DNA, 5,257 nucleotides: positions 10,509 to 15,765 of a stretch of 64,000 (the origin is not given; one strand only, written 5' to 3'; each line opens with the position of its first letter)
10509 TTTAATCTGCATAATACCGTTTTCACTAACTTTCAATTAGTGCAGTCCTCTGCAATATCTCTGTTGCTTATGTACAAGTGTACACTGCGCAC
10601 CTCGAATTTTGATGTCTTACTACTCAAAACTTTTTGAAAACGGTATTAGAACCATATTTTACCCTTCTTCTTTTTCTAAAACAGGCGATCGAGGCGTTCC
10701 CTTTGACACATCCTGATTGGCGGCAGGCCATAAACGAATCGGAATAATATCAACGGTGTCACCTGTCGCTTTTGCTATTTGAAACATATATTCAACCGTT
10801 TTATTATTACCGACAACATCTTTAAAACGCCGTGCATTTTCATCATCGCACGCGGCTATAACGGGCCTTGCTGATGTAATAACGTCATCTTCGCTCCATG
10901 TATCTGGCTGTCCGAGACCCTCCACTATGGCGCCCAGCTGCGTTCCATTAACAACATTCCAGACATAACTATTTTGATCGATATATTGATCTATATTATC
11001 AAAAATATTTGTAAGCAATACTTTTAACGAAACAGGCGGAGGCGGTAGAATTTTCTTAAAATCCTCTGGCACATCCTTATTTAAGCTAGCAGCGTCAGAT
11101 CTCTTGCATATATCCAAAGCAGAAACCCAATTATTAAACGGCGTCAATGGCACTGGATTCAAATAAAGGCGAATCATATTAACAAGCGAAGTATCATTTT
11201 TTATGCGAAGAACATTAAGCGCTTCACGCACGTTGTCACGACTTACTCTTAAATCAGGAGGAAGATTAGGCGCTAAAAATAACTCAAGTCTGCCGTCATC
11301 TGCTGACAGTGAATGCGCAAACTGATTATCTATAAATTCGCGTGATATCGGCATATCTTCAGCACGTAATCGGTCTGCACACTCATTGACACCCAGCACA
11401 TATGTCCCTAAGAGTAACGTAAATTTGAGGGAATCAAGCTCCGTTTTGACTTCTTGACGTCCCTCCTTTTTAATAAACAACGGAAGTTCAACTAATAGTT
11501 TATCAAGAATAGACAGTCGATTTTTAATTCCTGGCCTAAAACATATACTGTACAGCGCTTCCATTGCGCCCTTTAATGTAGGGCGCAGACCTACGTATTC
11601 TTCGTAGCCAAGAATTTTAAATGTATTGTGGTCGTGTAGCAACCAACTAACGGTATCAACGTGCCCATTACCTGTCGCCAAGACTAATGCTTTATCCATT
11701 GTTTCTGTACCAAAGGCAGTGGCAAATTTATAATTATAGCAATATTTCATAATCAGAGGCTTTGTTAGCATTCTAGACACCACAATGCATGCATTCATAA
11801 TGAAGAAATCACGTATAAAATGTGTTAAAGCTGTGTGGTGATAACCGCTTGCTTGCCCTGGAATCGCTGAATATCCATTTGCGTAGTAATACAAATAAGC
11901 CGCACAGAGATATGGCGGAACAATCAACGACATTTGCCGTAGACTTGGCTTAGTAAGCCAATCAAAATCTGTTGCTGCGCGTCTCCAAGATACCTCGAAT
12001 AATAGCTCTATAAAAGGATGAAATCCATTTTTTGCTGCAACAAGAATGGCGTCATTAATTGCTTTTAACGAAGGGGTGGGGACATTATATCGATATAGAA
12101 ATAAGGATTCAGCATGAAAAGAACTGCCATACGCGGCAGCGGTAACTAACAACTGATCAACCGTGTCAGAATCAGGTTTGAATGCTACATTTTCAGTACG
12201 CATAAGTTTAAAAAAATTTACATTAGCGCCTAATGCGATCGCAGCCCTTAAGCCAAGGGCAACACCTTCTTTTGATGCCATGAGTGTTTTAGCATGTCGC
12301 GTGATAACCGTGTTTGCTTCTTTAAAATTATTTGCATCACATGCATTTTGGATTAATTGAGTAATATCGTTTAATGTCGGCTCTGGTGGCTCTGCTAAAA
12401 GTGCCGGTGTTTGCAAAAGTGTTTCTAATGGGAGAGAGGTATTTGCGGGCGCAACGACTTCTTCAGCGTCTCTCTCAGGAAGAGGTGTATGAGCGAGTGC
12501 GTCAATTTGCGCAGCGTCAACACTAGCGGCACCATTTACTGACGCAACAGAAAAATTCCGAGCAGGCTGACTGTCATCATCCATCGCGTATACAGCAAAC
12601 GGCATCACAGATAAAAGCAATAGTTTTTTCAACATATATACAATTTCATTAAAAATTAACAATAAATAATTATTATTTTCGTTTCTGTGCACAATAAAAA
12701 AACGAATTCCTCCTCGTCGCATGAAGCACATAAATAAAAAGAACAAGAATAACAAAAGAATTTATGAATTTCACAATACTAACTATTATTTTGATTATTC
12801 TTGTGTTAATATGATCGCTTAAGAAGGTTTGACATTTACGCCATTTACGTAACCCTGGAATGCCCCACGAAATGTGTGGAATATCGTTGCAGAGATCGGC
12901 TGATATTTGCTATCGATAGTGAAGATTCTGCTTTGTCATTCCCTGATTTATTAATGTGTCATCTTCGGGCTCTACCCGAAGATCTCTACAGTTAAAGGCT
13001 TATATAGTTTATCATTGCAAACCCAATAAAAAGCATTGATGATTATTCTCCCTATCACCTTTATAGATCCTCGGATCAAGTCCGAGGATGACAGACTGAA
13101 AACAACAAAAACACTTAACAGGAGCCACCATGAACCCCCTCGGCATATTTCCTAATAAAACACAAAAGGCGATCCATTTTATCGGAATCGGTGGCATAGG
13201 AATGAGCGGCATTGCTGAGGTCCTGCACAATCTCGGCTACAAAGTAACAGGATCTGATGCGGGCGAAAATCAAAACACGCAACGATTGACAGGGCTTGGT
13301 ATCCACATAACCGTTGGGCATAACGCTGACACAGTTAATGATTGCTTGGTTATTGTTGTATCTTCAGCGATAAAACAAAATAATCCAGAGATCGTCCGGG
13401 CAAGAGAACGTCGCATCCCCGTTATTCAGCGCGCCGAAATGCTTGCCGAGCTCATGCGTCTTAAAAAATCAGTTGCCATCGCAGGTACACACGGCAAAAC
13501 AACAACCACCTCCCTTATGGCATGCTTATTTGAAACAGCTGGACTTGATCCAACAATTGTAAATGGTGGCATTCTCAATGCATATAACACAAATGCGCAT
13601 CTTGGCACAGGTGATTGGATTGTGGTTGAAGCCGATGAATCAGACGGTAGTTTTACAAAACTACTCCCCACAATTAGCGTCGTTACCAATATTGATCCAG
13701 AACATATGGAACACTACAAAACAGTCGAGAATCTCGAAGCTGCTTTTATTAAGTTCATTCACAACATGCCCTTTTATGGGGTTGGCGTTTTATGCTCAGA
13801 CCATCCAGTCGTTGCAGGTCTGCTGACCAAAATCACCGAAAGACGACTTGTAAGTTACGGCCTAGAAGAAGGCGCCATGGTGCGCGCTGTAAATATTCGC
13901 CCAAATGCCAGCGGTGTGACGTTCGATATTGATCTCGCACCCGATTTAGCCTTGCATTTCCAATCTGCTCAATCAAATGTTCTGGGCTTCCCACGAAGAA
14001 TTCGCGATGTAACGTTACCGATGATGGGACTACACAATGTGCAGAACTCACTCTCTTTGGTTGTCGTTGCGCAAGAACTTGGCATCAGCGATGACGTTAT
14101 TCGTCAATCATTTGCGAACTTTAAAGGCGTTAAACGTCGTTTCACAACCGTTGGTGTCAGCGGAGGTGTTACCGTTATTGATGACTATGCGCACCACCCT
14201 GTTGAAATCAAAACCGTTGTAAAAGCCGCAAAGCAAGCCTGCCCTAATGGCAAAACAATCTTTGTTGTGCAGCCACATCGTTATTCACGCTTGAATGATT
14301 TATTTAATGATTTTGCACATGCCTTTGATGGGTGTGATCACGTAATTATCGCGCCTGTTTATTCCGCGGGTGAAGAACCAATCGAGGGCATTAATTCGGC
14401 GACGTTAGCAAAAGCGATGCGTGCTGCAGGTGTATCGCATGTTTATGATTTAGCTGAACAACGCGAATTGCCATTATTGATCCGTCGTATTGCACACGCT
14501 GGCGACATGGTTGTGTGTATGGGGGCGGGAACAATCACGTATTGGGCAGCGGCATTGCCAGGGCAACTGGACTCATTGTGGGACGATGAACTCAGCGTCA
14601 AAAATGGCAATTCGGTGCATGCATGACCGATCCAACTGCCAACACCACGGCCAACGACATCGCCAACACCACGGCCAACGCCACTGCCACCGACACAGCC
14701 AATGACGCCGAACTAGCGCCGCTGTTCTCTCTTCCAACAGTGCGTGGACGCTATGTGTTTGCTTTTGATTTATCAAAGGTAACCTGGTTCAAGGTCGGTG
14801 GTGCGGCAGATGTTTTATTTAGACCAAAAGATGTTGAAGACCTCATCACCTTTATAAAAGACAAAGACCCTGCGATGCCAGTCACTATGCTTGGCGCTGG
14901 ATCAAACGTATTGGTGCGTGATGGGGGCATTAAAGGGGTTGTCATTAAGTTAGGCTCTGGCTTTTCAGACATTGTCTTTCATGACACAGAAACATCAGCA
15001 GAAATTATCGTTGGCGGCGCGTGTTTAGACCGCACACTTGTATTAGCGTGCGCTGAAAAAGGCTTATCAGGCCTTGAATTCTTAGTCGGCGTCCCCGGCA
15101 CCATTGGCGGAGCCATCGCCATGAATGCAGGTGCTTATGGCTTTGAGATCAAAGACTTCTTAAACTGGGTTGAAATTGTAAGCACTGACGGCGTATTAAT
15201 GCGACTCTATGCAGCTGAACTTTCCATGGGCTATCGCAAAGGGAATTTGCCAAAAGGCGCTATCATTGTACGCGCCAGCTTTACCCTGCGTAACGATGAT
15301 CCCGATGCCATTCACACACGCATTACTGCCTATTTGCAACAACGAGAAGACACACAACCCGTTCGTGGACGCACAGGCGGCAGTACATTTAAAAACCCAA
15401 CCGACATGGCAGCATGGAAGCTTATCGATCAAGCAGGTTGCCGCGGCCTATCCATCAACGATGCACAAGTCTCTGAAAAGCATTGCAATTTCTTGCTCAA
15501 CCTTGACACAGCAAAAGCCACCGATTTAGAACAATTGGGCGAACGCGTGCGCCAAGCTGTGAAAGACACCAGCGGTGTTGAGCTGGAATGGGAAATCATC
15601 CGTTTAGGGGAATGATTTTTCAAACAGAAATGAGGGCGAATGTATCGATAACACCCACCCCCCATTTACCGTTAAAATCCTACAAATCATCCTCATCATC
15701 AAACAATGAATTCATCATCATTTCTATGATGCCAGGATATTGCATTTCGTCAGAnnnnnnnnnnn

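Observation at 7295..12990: A 5.45-kb two-gene ankyrin islet inserted between murG and murC, bracketed by 121-bp direct repeats that duplicate the murG 3' end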

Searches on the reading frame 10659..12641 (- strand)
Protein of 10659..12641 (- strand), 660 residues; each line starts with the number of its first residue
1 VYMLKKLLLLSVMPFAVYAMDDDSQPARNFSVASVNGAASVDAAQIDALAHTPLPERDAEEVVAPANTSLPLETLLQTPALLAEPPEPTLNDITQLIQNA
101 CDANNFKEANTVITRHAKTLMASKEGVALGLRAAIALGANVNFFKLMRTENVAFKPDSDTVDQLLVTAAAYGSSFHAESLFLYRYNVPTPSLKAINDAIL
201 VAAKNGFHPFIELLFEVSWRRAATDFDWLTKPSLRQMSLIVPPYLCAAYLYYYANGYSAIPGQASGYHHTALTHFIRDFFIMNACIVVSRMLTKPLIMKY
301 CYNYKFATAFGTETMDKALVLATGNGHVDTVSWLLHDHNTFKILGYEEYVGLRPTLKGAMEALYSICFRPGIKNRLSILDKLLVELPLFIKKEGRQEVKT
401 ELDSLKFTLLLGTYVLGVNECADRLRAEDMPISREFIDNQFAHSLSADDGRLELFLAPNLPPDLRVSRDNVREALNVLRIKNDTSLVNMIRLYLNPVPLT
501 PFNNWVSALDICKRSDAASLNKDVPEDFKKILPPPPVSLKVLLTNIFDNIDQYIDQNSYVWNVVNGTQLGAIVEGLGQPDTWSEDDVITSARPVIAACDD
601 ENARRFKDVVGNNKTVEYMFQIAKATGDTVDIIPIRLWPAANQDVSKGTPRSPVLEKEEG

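Call 6: search_protein_families(library=pfam, proteins=[window:10659-12641:-], max_evalue=0.01)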
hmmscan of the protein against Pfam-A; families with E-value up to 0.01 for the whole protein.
window:10659-12641:- (660 aa): 0 families

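Call 36: find_homologous_proteins(query=window:10659-12641:-, max_evalue=0.001)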
Query window:10659-12641:- (660 aa): 4 proteins with E <= 0.001 among 8000 candidates.
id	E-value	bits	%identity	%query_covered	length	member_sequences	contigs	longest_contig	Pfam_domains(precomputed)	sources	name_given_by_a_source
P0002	0.0e+0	1495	100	100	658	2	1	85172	-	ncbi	ncbi:MAG: hypothetical protein V4482_00310 [Pseudomonadota bacterium]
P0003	3.8e-273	926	64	98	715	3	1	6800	-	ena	-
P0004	7.4e-268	908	65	97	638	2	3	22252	-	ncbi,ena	-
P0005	1.2e-214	732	61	84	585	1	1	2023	-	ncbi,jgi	jgi:hypothetical protein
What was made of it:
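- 10659..12635 (-): 658-aa gene: putative signal peptide, all-alpha protein. This is the cargo shared with other lineages. Homologues at 64-66% identity (call 36).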

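Call 38: find_encoding_contigs(protein=P0004, flank=10000, max_places=6)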
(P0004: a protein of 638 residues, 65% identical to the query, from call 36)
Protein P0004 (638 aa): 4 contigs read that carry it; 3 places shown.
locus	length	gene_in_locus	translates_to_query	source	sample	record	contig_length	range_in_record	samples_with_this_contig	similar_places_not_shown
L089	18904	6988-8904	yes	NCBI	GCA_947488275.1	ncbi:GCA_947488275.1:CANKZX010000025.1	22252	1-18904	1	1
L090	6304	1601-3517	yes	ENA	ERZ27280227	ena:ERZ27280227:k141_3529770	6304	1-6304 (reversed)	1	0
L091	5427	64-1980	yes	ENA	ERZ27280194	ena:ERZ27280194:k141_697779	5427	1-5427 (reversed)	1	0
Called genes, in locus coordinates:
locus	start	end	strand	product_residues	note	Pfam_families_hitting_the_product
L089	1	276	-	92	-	?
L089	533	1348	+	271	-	PF23023:Anti-Pycsar_Apyc1 (faint), PF00753:Lactamase_B (weak), PF12706:Lactamase_B_2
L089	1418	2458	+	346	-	-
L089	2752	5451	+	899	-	PF01624:MutS_I, PF05188:MutS_II, PF05192:MutS_III, PF05190:MutS_IV, PF00488:MutS_V, PF27441:MutS_C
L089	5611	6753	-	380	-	PF00294:PfkB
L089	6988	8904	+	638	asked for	-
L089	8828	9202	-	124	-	-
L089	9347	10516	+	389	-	PF01926:MMR_HSR1, PF02421:FeoB_N, PF06071:YchF-GTPase_C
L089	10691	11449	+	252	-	-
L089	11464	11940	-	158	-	PF00583:Acetyltransf_1, PF13508:Acetyltransf_7, PF13673:Acetyltransf_10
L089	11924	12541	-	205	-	PF00814:TsaD (weak)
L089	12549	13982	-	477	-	PF01435:Peptidase_M48, PF13428:TPR_14 (faint), PF14559:TPR_19 (faint)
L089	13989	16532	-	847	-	PF10150:RNase_E_G, PF20833:RNase_E_G_Thio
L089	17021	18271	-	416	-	PF00579:tRNA-synt_1b, PF22421:SYY_C-terminal (weak), PF01479:S4 (weak)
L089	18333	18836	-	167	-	PF01327:Pep_deformylase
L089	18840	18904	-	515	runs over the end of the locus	PF00091:Tubulin, PF12327:FtsZ_C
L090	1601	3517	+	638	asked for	-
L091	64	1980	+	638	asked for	-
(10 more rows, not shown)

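Call 39: find_encoding_contigs(protein=P0003, flank=10000, max_places=4)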
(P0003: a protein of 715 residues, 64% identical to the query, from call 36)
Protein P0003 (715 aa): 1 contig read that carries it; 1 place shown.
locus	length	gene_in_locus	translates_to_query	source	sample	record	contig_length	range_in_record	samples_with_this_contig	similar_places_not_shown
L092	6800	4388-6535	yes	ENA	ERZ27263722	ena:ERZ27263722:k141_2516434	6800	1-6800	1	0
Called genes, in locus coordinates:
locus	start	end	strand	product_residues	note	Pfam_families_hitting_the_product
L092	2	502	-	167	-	?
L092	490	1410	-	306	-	PF01820:Dala_Dala_lig_N, PF02655:ATP-grasp_3 (weak), PF07478:Dala_Dala_lig_C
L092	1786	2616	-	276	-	PF01565:FAD_binding_4, PF02873:MurB_C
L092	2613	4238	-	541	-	PF01225:Mur_ligase, PF08245:Mur_ligase_M, PF02875:Mur_ligase_C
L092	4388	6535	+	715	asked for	-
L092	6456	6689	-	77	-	-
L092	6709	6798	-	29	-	?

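Call 40: find_encoding_contigs(protein=P0005, flank=10000, max_places=4)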
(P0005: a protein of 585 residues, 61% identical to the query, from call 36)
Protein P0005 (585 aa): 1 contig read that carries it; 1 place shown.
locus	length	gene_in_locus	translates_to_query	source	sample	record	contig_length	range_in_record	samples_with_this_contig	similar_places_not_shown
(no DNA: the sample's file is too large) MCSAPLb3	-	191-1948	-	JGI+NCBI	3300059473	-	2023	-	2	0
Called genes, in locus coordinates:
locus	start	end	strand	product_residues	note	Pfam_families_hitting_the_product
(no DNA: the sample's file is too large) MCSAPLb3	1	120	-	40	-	?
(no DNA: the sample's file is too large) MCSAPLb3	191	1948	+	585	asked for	-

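Call 57: search_protein_families(library=pfam, proteins=[window:10659-12641:-, P0003, P0004], max_evalue=10)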
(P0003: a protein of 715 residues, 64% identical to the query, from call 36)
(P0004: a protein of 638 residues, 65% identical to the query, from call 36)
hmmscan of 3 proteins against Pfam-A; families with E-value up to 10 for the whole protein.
window:10659-12641:- (660 aa): 2 families
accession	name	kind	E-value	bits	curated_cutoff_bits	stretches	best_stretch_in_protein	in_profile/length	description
PF12796.13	Ank_2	-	0.019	15.9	27.3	1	314-336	59-81/90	Ankyrin repeats (3 copies)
PF09499.16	RE_ApaLI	-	0.092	12.9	25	1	215-260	112-157/189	ApaLI-like restriction endonuclease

P0003 (715 aa): 2 families
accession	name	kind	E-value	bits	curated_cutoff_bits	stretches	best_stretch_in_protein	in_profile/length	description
PF12796.13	Ank_2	-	0.015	16.3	27.3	1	365-386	60-81/90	Ankyrin repeats (3 copies)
PF23279.1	TPR_25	-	0.4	11.2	27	1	197-223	12-38/145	Fungal tetratrico peptide repeats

P0004 (638 aa): 6 families
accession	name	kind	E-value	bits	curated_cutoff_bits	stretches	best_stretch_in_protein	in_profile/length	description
PF12796.13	Ank_2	-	0.00013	22.9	27.3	1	277-315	46-82/90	Ankyrin repeats (3 copies)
PF13637.12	Ank_4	-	0.001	19.8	22.7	1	295-313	32-50/50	Ankyrin repeats (many copies)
PF00023.36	Ank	-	0.0087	16.8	21.1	1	296-317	5-26/33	Ankyrin repeat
PF13606.12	Ank_3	-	0.078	14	22.3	1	296-316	5-24/30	Ankyrin repeat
PF13857.12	Ank_5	-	0.17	12.8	27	0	295-314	18-37/56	Ankyrin repeats (many copies)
PF25361.1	AAA_lid_RFC1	-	0.17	11.8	34.9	1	340-362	6-28/59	RFC1-like, AAA+ ATPase lid domain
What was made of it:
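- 10659..12635 (-): Ankyrin hit sub-threshold (call 57).
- On Ankyrin-repeat protein: Homologue P0004 scores 22.9 bits, also below the cut-off (call 57).
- Checked: The 658-aa protein gives only a sub-threshold single-repeat hit (E = 0.019, below Pfam's cut-off; call 57).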

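Call 67: predict_structure(alignment_id=A7)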
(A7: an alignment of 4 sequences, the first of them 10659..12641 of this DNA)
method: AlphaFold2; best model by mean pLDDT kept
length: 660 residues; sequences in the alignment: 4
mean_pLDDT: 48.5   pTM: 0.37
mean pLDDT of the five models: 48.5, 47.9, 47.8, 47.4, 40.0
residues with pLDDT >= 90: 0; 70-90: 122; 50-70: 175; < 50: 363
segments of 3 or more residues with pLDDT < 50: 1-84, 140-153, 174-186, 216-271, 283-307, 342-345, 496-660
pLDDT, mean of each block of 10 residues (from residue 1): 29 27 25 24 26 26 29 30 54 72 64 67 63 58 44 56 66 50 49 57 54 49 35 40 46 39 41 52 43 41 49 73 70 67 51 75 78 78 73 58 73 70 70 76 75 71 79 79 65 49 27 33 35 30 32 27 26 29 31 27 29 30 28 25 27 26
secondary structure, 60 per line:
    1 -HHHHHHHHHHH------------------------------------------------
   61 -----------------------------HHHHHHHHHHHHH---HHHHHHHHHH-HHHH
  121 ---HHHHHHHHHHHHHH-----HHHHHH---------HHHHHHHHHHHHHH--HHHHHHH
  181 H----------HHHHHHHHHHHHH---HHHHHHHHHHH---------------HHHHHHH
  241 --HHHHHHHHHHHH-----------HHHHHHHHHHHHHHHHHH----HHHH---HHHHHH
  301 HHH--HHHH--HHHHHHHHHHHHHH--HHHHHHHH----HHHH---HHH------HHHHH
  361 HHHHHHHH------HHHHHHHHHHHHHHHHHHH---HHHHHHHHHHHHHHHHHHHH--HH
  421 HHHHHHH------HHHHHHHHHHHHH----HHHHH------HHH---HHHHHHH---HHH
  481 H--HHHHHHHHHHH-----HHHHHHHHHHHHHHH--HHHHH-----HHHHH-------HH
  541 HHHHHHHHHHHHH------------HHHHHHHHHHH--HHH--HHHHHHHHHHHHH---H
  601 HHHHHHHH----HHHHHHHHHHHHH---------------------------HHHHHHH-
elements in order (helices of 4 or more, strands of 3 or more residues): H2-12 H90-102 H106-115 H117-120 H124-137 H143-148 H158-171 H174-181 H192-204 H208-218 H234-240 H243-254 H266-283 H288-291 H295-303 H306-309 H312-325 H328-335 H340-343 H356-368 H375-393 H397-416 H419-427 H434-446 H451-455 H468-474 H478-481 H484-494 H500-514 H517-521 H527-531 H539-553 H566-576 H584-596 H600-608 H613-625 H653-659
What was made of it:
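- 10659..12635 (-): AF2 model unusable, pLDDT 48 (call 67).
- Tried and rejected: Structure of the 658-aa protein. pLDDT 48, not usable (call 67).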

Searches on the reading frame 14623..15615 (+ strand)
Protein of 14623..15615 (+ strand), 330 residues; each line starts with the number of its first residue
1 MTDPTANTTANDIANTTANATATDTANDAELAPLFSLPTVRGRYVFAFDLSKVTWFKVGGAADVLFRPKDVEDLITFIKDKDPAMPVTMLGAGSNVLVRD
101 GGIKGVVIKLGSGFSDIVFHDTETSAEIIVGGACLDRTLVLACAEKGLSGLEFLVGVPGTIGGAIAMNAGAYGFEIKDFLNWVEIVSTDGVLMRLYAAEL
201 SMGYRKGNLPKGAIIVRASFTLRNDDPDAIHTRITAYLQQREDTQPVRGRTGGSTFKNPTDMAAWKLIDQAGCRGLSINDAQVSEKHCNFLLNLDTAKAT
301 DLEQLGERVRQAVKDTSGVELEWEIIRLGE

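Call 6: search_protein_families(library=pfam, proteins=[window:14623-15615:+], max_evalue=0.01)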
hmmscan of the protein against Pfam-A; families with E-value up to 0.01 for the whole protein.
window:14623-15615:+ (330 aa): 2 families
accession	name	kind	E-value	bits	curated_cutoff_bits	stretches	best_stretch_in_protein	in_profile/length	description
PF02873.21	MurB_C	-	1.5e-31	108.9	27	1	230-326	2-97/99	UDP-N-acetylenolpyruvoylglucosamine reductase, C-terminal domain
PF01565.28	FAD_binding_4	-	1.8e-19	70.3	26.4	1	63-195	2-138/139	FAD binding domain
